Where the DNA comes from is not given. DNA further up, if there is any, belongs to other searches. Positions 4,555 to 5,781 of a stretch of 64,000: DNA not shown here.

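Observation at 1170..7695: Unusual five-gene minus-strand cluster: GT4 glycosyltransferase, ThDP enzyme, FNR-like reductase, F420-type LLM and fused rhamnulose-1-P aldolase/SDR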

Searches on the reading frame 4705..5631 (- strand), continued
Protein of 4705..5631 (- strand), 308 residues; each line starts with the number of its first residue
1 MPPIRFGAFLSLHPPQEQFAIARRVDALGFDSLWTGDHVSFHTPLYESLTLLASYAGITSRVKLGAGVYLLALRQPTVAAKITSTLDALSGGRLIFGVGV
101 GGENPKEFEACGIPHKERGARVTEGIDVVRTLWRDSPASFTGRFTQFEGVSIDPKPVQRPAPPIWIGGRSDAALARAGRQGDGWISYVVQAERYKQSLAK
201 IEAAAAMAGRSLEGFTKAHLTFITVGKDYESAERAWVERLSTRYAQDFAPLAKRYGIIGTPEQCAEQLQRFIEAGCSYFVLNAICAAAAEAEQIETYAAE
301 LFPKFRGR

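Call 56: search_solved_structures(query=L003:11781-12194:+, max_evalue=0.01)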
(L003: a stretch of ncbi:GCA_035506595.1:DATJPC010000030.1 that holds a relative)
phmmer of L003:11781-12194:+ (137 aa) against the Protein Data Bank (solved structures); distinct sequences matched with E-value up to 0.01: 3.
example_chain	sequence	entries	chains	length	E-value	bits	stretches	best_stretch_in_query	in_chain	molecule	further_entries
3ct8_A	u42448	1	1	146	7.2e-16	61.9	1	4-130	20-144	Putative glyoxalase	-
4z04_A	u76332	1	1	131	1.6e-05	28.3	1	5-130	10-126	Glyoxalase/Bleomycin resistance /Dioxygenase superfamily protein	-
2p25_A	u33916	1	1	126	0.00093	22.6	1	4-127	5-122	Glyoxalase family protein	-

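Call 61: get_annotated_region(hit=H27, flank=5000)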
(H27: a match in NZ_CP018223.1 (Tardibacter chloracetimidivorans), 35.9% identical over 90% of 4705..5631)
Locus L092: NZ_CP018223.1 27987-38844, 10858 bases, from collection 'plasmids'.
description: Tardibacter chloracetimidivorans strain JJ-A5 plasmid pHSL2, complete sequence
organism: Tardibacter chloracetimidivorans (NCBI taxid 1921510)
taxonomy: Bacteria; Pseudomonadota; Alphaproteobacteria; Sphingomonadales; Sphingomonadaceae; Tardibacter; Tardibacter chloracetimidivorans
host: -; source: whole organism,soil; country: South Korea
typing (MOB-suite, as given by PLSDB): mobilizable; replicon rep_cluster_1617; relaxase MOBP
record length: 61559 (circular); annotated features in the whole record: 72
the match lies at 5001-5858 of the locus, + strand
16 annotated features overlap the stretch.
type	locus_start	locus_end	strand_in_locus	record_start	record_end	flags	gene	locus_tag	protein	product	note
CDS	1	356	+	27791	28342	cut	mobC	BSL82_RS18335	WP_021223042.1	plasmid mobilization relaxosome protein MobC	-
CDS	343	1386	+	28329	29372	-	-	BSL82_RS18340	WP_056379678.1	relaxase/mobilization nuclease domain-containing protein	-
CDS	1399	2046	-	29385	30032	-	-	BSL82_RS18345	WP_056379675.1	IS630 family transposase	-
CDS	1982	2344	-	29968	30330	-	-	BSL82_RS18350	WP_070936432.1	helix-turn-helix domain-containing protein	-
CDS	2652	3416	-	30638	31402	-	-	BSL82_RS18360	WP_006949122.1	IS6 family transposase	-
CDS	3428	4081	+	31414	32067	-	-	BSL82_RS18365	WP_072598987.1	amidohydrolase family protein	-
CDS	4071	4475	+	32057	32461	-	-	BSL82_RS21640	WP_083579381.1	nitroreductase family protein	-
CDS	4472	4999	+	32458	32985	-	-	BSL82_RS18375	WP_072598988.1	nuclear transport factor 2 family protein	-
CDS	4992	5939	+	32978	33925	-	-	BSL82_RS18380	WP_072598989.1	LLM class flavin-dependent oxidoreductase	-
CDS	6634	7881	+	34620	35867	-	-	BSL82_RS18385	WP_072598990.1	site-specific integrase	-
CDS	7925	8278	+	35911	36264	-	-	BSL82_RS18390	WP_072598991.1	type II toxin-antitoxin system RelE/ParE family toxin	-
CDS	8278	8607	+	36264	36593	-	-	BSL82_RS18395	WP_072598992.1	XRE family transcriptional regulator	-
CDS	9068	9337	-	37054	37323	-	-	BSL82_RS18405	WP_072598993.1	DUF736 domain-containing protein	-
CDS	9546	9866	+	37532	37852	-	-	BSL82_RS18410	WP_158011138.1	hypothetical protein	-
CDS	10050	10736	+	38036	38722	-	-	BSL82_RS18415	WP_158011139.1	MarR family winged helix-turn-helix transcriptional regulator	GO:0006355 - regulation of DNA-templated transcription [Evidence IEA]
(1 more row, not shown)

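Call 62: get_annotated_region(hit=H28, flank=5000)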
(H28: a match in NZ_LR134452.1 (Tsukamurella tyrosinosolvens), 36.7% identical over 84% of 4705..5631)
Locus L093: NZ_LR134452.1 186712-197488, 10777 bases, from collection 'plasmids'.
description: Tsukamurella tyrosinosolvens strain NCTC13231 plasmid 10, complete sequence
organism: Tsukamurella tyrosinosolvens (NCBI taxid 57704)
taxonomy: Bacteria; Actinomycetota; Actinomycetes; Mycobacteriales; Tsukamurellaceae; Tsukamurella; Tsukamurella tyrosinosolvens
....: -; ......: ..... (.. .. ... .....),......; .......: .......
typing (MOB-suite, as given by PLSDB): non-mobilizable
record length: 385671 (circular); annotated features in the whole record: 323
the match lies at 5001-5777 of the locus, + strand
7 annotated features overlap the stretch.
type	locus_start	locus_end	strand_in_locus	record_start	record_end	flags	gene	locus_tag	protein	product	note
CDS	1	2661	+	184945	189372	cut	-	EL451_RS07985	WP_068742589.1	non-ribosomal peptide synthetase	-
CDS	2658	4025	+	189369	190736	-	-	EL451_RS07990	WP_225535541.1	ABC transporter ATP-binding protein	-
CDS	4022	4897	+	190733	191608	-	-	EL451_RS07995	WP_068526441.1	ABC transporter permease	-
CDS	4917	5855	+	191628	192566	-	-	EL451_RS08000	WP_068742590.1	LLM class flavin-dependent oxidoreductase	-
CDS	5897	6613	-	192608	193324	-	-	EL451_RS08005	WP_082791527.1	fibronectin type III domain-containing protein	-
CDS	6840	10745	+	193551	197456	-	-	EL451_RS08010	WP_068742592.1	bifunctional nitrate reductase/sulfite reductase flavoprotein subunit alpha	-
CDS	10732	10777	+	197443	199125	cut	-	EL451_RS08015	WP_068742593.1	NTP transferase domain-containing protein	-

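Call 63: get_annotated_region(hit=H29, flank=5000)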
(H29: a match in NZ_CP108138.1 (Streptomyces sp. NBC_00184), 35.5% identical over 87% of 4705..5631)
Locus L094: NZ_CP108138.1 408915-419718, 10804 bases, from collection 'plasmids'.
description: Streptomyces sp. NBC_00184 plasmid unnamed1, complete sequence
organism: Streptomyces sp. NBC_00184 (NCBI taxid 2975673)
taxonomy: Bacteria; Actinomycetota; Actinomycetes; Kitasatosporales; Streptomycetaceae; Streptomyces; Streptomyces sp. NBC 00184
host: -; source: -; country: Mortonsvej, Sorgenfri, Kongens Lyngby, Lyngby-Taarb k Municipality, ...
typing (MOB-suite, as given by PLSDB): non-mobilizable
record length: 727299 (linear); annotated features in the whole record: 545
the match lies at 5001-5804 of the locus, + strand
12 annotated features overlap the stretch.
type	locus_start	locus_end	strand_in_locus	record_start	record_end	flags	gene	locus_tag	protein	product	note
CDS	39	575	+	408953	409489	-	-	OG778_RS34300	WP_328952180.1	excalibur calcium-binding domain-containing protein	-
CDS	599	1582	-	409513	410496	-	-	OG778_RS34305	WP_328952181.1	zinc-binding dehydrogenase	-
CDS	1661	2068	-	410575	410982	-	-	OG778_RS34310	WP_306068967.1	cupin domain-containing protein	-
CDS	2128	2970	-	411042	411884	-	-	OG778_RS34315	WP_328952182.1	SDR family NAD(P)-dependent oxidoreductase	-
CDS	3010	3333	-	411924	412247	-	-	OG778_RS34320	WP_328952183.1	carboxymuconolactone decarboxylase family protein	-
CDS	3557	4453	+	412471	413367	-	-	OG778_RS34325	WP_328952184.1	helix-turn-helix transcriptional regulator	-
CDS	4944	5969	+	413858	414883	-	-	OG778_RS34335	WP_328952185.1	LLM class flavin-dependent oxidoreductase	-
CDS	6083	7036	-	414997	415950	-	-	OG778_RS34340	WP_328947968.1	IS481 family transposase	-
CDS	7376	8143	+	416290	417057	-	-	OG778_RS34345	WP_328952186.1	alpha/beta hydrolase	-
CDS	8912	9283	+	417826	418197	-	-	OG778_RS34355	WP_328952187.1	SDR family oxidoreductase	-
CDS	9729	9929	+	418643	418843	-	-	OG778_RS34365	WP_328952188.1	hypothetical protein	-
CDS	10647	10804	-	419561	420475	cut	-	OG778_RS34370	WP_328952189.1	carbohydrate ABC transporter permease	GO:0008643 - carbohydrate transport [Evidence IEA]; GO:0055085 - transmembrane transport [Evidence IEA]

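Call 64: get_annotated_region(hit=H36, flank=5000)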
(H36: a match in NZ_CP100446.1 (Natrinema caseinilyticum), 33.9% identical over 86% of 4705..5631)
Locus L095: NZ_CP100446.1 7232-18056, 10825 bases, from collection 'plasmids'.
description: Natrinema caseinilyticum strain ZJ2 plasmid unnamed1, complete sequence
organism: Natrinema caseinilyticum (NCBI taxid 2961570)
taxonomy: Archaea; Euryarchaeota; Halobacteria; Halobacteriales; Natrialbaceae; Natrinema; Natrinema caseinilyticum
host: -; source: marine sediment,sediment; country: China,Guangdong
typing (MOB-suite, as given by PLSDB): non-mobilizable
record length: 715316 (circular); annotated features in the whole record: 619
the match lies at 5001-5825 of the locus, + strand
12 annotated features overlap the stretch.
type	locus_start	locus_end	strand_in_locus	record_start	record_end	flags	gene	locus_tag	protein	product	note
CDS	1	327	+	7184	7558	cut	-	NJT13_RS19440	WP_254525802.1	VOC family protein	-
CDS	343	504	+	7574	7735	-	-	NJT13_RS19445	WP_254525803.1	hypothetical protein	-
CDS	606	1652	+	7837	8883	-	-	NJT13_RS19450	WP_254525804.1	alcohol dehydrogenase catalytic domain-containing protein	-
CDS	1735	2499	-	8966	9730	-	-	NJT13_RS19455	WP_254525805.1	CoA-transferase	-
CDS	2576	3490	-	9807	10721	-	-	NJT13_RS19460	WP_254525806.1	CoA-transferase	-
CDS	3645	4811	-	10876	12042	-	-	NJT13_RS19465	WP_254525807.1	enolase C-terminal domain-like protein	-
CDS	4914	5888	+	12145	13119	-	-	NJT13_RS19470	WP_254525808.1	LLM class flavin-dependent oxidoreductase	-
CDS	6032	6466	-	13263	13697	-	-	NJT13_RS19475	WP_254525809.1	GNAT family N-acetyltransferase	-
CDS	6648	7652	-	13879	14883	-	-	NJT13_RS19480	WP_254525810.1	ornithine cyclodeaminase family protein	-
CDS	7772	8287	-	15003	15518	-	-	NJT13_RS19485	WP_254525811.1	Lrp/AsnC family transcriptional regulator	-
CDS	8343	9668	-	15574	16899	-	-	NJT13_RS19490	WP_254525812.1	aminotransferase class III-fold pyridoxal phosphate-dependent enzyme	-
CDS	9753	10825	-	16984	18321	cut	-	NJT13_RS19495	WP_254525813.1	aminotransferase class III-fold pyridoxal phosphate-dependent enzyme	-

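Call 70: predict_structure(alignment_id=A1)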
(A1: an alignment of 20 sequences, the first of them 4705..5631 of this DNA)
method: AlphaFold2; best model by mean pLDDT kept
length: 308 residues; sequences in the alignment: 20
mean_pLDDT: 68.0   pTM: 0.72
mean pLDDT of the five models: 68.0, 67.3, 58.9, 55.2, 49.8
residues with pLDDT >= 90: 81; 70-90: 85; 50-70: 35; < 50: 107
segments of 3 or more residues with pLDDT < 50: 37-47, 64-113, 117-161
pLDDT, mean of each block of 10 residues (from residue 1): 80 74 88 58 46 58 48 44 47 41 41 46 44 33 26 33 64 76 81 94 93 87 93 93 85 89 96 93 87 94 80
secondary structure, 60 per line:
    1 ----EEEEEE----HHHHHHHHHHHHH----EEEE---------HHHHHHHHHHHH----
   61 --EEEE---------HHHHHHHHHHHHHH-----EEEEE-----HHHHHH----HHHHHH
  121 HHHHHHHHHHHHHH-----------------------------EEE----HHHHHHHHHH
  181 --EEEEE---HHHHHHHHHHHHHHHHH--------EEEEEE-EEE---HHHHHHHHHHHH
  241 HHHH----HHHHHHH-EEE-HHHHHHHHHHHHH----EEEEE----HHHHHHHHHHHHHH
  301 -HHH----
elements in order: E5-10 H15-27 E32-35 H45-56 E63-66 H76-89 E95-99 H105-110 H115-134 E164-166 H171-180 E183-187 H191-207 E216-221 E223-225 H229-244 H249-255 E257-259 H261-273 E278-282 H287-300
